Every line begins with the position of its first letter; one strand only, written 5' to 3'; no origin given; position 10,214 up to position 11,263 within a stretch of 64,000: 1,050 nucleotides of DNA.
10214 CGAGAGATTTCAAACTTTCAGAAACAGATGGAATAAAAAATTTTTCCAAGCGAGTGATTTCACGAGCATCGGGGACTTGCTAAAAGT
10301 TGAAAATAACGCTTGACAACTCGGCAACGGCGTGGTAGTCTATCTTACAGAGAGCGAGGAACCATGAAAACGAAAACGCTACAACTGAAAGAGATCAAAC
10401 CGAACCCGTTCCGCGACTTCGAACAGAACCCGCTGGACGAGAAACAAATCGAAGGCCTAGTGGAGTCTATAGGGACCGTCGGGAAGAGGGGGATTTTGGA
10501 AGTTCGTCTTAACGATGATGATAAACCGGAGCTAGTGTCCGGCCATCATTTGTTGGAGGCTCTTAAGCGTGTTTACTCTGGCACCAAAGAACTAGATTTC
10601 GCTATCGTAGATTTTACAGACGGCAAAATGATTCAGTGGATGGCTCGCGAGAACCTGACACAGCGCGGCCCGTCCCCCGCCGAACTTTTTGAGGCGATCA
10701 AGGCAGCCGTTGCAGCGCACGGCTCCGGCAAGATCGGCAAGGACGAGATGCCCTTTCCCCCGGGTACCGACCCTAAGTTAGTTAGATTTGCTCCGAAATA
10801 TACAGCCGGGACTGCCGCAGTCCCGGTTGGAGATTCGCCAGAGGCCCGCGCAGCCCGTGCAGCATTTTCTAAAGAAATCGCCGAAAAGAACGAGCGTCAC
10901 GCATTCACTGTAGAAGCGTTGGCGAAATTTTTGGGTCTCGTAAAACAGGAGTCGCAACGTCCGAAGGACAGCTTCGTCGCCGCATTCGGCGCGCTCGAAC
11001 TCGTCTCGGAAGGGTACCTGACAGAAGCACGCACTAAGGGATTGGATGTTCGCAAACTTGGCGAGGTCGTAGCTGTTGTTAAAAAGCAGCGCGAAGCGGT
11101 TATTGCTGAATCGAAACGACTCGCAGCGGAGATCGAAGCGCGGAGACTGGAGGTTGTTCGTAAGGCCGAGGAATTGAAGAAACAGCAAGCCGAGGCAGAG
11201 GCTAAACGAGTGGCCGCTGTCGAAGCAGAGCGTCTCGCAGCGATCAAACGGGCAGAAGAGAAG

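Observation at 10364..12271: ParB-like domain, ~300-residue charged single-helix spacer and J-domain in one protein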

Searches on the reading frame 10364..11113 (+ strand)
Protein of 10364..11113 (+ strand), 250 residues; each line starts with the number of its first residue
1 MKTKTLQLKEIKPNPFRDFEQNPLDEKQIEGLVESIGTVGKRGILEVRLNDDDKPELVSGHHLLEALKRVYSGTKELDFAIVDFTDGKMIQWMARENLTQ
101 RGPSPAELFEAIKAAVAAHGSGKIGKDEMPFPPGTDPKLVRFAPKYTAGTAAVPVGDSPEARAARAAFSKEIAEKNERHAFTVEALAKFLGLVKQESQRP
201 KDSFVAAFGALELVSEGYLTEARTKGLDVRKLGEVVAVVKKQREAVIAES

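Call 6: search_protein_families(library=pfam, proteins=[window:10364-11101:+], max_evalue=10)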
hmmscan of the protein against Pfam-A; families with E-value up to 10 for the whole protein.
seq(246 aa): 0 families

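Call 7: search_protein_families(library=phrogs, proteins=[window:10364-11101:+], max_evalue=10)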
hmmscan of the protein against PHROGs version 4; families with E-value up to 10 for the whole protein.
seq(246 aa): 5 families
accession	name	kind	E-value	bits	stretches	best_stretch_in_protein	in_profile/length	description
phrog_4715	-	DNA, RNA and nucleotide metabolism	0.0013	18.2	1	9-120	148-260/630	ParB-like partition protein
phrog_3264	-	DNA, RNA and nucleotide metabolism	0.0093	16.6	1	5-87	51-128/337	ParB-like partition protein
phrog_620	-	DNA, RNA and nucleotide metabolism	0.015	16.4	1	1-85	7-83/217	ParB-like partition protein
phrog_1033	-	DNA, RNA and nucleotide metabolism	0.078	13.7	1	21-118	51-150/334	ParB-like partition protein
phrog_498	-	other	0.14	11.6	1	1-84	33-109/633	DNA methyltransferase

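Call 13: find_homologous_proteins(query=window:10364-11101:+, max_evalue=0.001)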
Query seq(246 aa) (246 aa): 4 proteins with E <= 0.001 among 3384 candidates.
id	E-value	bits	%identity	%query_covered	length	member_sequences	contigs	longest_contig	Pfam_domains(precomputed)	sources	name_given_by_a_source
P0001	8.6e-23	100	46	64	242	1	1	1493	-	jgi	jgi:hypothetical protein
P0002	1.5e-18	86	52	43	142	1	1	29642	-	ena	-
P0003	3.7e-12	65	43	43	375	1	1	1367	PF02195.27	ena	-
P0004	5.2e-7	48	35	46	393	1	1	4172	PF02195.27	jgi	-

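Call 16: find_encoding_contigs(protein=P0002, flank=10000, max_places=4)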
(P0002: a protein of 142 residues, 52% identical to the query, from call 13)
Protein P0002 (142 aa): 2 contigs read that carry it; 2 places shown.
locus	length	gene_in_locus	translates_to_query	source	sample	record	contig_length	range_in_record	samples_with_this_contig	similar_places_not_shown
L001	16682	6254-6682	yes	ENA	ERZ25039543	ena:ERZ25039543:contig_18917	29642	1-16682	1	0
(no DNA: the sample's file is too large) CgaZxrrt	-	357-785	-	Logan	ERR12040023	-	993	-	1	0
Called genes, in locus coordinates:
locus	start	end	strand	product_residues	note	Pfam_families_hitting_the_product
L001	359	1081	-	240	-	-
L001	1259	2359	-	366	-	PF13646:HEAT_2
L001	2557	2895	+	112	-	-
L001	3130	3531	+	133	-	-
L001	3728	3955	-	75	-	-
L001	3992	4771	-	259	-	PF01904:DUF72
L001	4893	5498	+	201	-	PF07589:PEP_exosort_dom (weak)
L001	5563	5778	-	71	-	-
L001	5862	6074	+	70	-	-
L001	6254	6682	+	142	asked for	-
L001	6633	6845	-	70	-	-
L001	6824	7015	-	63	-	-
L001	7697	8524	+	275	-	-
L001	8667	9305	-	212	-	-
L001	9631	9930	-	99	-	PF14110:DUF4282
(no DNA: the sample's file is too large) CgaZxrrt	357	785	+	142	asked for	-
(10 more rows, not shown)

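Call 17: find_encoding_contigs(protein=P0001, flank=5000, max_places=4)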
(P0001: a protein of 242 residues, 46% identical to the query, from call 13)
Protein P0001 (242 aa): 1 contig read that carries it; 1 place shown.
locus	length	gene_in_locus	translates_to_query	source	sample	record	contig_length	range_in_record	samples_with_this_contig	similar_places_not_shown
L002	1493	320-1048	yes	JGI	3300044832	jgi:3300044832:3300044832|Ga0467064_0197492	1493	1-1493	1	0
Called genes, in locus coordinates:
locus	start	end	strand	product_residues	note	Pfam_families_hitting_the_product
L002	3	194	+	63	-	?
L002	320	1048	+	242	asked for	-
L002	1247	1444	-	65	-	-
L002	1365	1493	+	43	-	?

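Call 23: search_solved_structures(query=window:10364-11101:+, max_evalue=10, show_alignments=3)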
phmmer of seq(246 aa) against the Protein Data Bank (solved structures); distinct sequences matched with E-value up to 10: 2.
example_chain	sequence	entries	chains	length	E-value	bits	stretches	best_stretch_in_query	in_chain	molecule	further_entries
1vz0_A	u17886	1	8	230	0.017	18.3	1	6-113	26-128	Chromosome-partitioning protein Spo0J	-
3iuu_A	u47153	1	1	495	1.3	12.2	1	88-170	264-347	Putative metallopeptidase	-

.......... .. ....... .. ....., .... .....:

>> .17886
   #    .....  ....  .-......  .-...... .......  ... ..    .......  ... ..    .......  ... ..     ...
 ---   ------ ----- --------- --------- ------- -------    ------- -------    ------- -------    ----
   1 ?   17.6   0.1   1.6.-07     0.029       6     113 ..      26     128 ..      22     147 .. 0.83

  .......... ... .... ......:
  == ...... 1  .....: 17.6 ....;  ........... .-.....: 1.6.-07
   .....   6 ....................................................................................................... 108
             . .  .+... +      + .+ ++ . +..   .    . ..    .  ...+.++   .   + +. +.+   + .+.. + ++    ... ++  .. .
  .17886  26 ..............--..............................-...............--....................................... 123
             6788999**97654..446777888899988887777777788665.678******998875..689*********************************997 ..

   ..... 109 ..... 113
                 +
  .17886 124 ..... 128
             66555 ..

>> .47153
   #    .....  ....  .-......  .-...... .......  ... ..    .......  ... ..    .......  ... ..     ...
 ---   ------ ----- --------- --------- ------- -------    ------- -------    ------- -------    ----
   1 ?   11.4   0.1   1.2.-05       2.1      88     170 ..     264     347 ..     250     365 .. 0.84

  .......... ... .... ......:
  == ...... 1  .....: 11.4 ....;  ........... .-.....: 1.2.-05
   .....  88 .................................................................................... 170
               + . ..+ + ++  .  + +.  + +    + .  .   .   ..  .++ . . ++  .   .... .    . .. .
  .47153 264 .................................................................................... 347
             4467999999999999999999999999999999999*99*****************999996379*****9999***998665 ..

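Call 48: search_solved_structures(query=A2, max_evalue=1, show_alignments=2)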
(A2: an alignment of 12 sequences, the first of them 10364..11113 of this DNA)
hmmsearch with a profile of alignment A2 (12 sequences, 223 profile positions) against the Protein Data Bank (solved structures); distinct sequences matched with E-value up to 1: 20.
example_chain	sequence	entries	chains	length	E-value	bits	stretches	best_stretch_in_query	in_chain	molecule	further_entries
1vz0_A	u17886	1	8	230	3.3e-10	43.7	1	6-108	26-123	Chromosome-partitioning protein Spo0J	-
7ng0_A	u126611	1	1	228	3.1e-09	40.5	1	5-105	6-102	Nucleoid occlusion protein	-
7nfu_A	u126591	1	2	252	6.5e-09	39.4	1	5-105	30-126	Nucleoid occlusion protein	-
4umk_A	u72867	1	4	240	6.5e-08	36.1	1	5-121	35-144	PROBABLE CHROMOSOME-PARTITIONING PROTEIN PARB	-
6sdk_A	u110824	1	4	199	1.3e-07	35.1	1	4-106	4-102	Stage 0 sporulation protein J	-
6t1f_A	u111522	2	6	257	4.3e-06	30.2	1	24-107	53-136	Chromosome-partitioning protein ParB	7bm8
7ol9_A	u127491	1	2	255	1.8e-05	28.2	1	6-104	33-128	Nucleoid occlusion protein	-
7bnr_A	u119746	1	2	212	3.4e-05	27.3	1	24-113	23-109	ParB family protein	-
7bnk_A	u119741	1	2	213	4e-05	27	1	24-115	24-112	ParB family protein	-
7o0n_A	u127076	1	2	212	5e-05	26.7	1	24-115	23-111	ParB family protein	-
5x0j_A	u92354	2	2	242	0.0032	20.8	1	8-89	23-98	Free serine kinase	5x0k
1vk1_A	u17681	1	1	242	0.0034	20.7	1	8-73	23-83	Conserved hypothetical protein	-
5x0b_A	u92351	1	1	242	0.0035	20.7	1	8-89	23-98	Free serine kinase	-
5x0e_A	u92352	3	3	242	0.0043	20.4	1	10-89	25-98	Free serine kinase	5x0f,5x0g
6ky4_A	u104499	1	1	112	0.019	18.3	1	25-74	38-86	Sulfiredoxin, chloroplastic/mitochondrial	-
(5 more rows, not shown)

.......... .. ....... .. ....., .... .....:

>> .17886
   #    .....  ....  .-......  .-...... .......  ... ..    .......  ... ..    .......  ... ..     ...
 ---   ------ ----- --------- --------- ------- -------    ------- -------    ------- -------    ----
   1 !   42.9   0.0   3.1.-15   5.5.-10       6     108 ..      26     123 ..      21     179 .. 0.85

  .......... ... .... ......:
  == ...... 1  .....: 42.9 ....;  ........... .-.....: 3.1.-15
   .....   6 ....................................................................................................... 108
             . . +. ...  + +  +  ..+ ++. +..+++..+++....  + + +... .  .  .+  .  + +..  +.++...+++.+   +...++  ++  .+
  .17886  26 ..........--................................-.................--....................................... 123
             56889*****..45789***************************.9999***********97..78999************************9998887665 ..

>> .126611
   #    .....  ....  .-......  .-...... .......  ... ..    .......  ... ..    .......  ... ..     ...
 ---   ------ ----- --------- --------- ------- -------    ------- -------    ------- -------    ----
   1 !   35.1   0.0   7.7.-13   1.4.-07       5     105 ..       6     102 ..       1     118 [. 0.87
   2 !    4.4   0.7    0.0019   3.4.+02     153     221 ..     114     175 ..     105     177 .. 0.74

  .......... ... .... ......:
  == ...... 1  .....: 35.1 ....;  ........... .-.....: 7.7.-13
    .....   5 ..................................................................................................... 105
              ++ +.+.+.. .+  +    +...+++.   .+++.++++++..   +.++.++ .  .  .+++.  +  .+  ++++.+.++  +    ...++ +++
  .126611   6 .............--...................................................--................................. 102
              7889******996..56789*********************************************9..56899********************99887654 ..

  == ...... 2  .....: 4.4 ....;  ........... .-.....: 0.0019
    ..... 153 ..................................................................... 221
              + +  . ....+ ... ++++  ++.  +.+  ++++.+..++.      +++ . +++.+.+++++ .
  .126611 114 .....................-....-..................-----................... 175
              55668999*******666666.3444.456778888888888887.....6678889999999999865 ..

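Call 50: search_protein_families(library=pfam, alignment_id=A2, max_evalue=0.1)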
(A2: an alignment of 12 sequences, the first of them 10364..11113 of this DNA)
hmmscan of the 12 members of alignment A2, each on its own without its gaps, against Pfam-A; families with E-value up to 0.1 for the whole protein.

A. member 1, window:10364-11113:+ (250 aa): 0 families

B. families by the number of members that match (of 12 scanned): 5 families
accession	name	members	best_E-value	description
PF02195.25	ParB_N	5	1.3e-05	ParB N-terminal domain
PF20989.3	Sarcoglycan_2_C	1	0.005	Sarcoglycan alpha/epsilon second domain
PF08857.17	ParBc_2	1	0.011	Putative ParB-like nuclease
PF18798.6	LPD3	1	0.053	Large polyvalent protein-associated domain 3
PF13012.11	MitMem_reg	1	0.093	Maintenance of mitochondrial structure and function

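Call 58: predict_structure(alignment_id=A2)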
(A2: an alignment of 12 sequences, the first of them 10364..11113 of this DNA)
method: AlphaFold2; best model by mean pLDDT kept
length: 250 residues; sequences in the alignment: 12
mean_pLDDT: 88.5   pTM: 0.84
mean pLDDT of the five models: 88.5, 87.0, 86.6, 84.8, 84.6
residues with pLDDT >= 90: 157; 70-90: 74; 50-70: 19; < 50: 0
segments of 3 or more residues with pLDDT < 50: none
pLDDT, mean of each block of 10 residues (from residue 1): 95 95 93 95 93 96 96 95 96 85 86 94 87 81 78 64 77 68 93 86 94 93 91 95 88
secondary structure, 60 per line:
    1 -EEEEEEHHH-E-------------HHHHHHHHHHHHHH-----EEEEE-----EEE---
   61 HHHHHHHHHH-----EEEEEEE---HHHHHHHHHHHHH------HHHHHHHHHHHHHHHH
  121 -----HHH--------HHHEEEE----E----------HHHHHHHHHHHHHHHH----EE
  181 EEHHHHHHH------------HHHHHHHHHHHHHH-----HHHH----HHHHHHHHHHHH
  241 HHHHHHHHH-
elements in order: E2-7 H26-39 E45-49 E55-57 H61-70 E76-82 H86-98 H105-120 E140-143 H159-174 E179-182 H183-189 H202-215 H221-224 H229-249

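Call 65: fold_search(model_id=the predicted structure, library=pdb)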
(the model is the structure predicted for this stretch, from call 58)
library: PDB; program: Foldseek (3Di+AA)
matches with E <= 10: 130; with E <= 0.001: 16
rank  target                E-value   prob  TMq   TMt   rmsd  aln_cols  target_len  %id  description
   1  7nfu_B                9.0e-06  1.00  0.39  0.44  12.1       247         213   16  Crystal structure of C-terminally truncated Geobacillus thermoleovorans nucleoid occlusion protein Noc (released 2021-02-17)
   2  7ng0                  1.4e-05  1.00  0.35  0.43  17.5       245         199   17  Crystal structure of N- and C-terminally truncated Geobacillus thermoleovorans nucleoid occlusion protein Noc (released 2021-02-17)
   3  7nfu_A                2.2e-05  1.00  0.38  0.43  11.9       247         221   16  Crystal structure of C-terminally truncated Geobacillus thermoleovorans nucleoid occlusion protein Noc (released 2021-02-17)
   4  6sdk_A                2.3e-05  1.00  0.34  0.42  16.4       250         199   13  Crystal structure of bacterial ParB dimer bound to CDP (released 2019-10-23)
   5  5k5d_B                2.6e-05  1.00  0.50  0.50   5.9       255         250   13  Structure of the C2221 form of Pnob8-like ParB-N domain (released 2016-06-15)
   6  8qa9_A                3.5e-05  1.00  0.40  0.47  11.0       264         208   14  Crystal structure of the RK2 plasmid encoded co-complex of the C-terminally truncated transcriptional repressor protei (released 2024-02-21)
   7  7ol9_B                5.1e-05  1.00  0.35  0.42  16.2       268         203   18  Crystal structure of C-terminally truncated Bacillus subtilis nucleoid occlusion protein (Noc) complexed to the Noc-bi (released 2022-03-09)
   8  7bnk_B                1.2e-04  1.00  0.32  0.41  18.1       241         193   18  Crystal structure of ParB from Myxococcus xanthus bound to CDP and Monothiophosphate (released 2021-09-08)
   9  7bnk_A                1.4e-04  1.00  0.32  0.41  18.1       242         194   18  Crystal structure of ParB from Myxococcus xanthus bound to CDP and Monothiophosphate (released 2021-09-08)
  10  6sdk_B                1.5e-04  1.00  0.34  0.42  17.9       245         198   15  Crystal structure of bacterial ParB dimer bound to CDP (released 2019-10-23)
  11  7bnr_A                2.0e-04  1.00  0.33  0.42  18.0       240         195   18  Crystal structure of a ParB Q52A mutant from Myxococcus xanthus bound to CTPyS (released 2021-09-08)
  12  7bm8_A                2.3e-04  1.00  0.33  0.45  14.7       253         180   16  Crystal structure of the C-terminally truncated chromosome-partitioning protein ParB from Caulobacter crescentus compl (released 2021-04-28)
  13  8qa9_B                2.5e-04  1.00  0.40  0.47  11.0       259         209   14  Crystal structure of the RK2 plasmid encoded co-complex of the C-terminally truncated transcriptional repressor protei (released 2024-02-21)
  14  7ol9_A                4.4e-04  1.00  0.29  0.35  14.0       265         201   18  Crystal structure of C-terminally truncated Bacillus subtilis nucleoid occlusion protein (Noc) complexed to the Noc-bi (released 2022-03-09)
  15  7o0n_A                5.1e-04  1.00  0.32  0.40  17.9       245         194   18  Crystal structure of a ParB E93A mutant from Myxococcus xanthus bound to CDP and monothiophosphate (released 2021-09-15)
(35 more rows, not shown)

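Call 66: fold_search(model_id=the predicted structure, library=viral)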
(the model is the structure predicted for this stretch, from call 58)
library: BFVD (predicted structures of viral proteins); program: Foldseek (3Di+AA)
matches with E <= 10: 261; with E <= 0.001: 47
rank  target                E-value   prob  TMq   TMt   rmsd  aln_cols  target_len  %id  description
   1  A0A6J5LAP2            1.3e-05  1.00  0.45  0.37  11.2       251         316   16  Spo0J Stage 0 sporulation protein J (Antagonist of Soj) containing ParB-like nuclease domain [uncultured Caudovirales phage]
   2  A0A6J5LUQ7            1.7e-05  1.00  0.45  0.51  10.3       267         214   14  ParB_part, ParB/RepB/Spo0J family partition protein [uncultured Caudovirales phage]
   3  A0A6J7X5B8            1.9e-05  1.00  0.42  0.34  11.2       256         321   18  Spo0J Stage 0 sporulation protein J (Antagonist of Soj) containing ParB-like nuclease domain [uncultured Caudovirales phage]
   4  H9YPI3                3.1e-05  1.00  0.40  0.27  11.9       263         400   15  (no name in the UniProt tables at hand)
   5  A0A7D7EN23            3.3e-05  1.00  0.44  0.32   9.2       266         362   18  (no name in the UniProt tables at hand)
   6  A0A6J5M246            3.8e-05  1.00  0.43  0.22   8.7       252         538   16  ParB/RepB/Spo0J partition protein family [uncultured Caudovirales phage]
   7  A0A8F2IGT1            4.0e-05  1.00  0.40  0.39  17.4       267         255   13  (no name in the UniProt tables at hand)
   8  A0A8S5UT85            6.1e-05  1.00  0.43  0.26  10.0       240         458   16  Chromosome partitioning protein [Siphoviridae sp. ct4fm14]
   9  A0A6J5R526            6.8e-05  1.00  0.35  0.15  18.9       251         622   17  ParB/Sulfiredoxin [uncultured Caudovirales phage]
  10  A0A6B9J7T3            7.2e-05  1.00  0.39  0.40  12.1       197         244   17  (no name in the UniProt tables at hand)
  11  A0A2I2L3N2            7.9e-05  1.00  0.36  0.33  13.9       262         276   11  ParB/Sulfiredoxin [Orpheovirus IHUMI-LCC2]
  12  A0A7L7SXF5            9.3e-05  1.00  0.38  0.30  15.5       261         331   13  (no name in the UniProt tables at hand)
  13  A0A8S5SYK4            9.8e-05  1.00  0.41  0.30   8.9       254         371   14  Chromosome partitioning protein [Podoviridae sp. ctxqo3]
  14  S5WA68                1.0e-04  1.00  0.44  0.18   9.6       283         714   16  (no name in the UniProt tables at hand)
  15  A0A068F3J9            1.3e-04  1.00  0.37  0.31   3.0       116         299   15  L-ectoine synthase [Mycobacterium phage Gaia]
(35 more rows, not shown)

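Call 83: search_protein_families(library=ncbifam, proteins=[window:10364-11113:+], max_evalue=1)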
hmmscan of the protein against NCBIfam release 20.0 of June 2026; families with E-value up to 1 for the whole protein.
window:10364-11113:+ (250 aa): 1 family
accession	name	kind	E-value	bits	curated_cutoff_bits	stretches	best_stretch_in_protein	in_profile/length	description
TIGR03734.1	PRTRC_parB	hypoth_equivalog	0.00094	17.8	278.6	1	24-117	12-107/555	PRTRC system ParB family protein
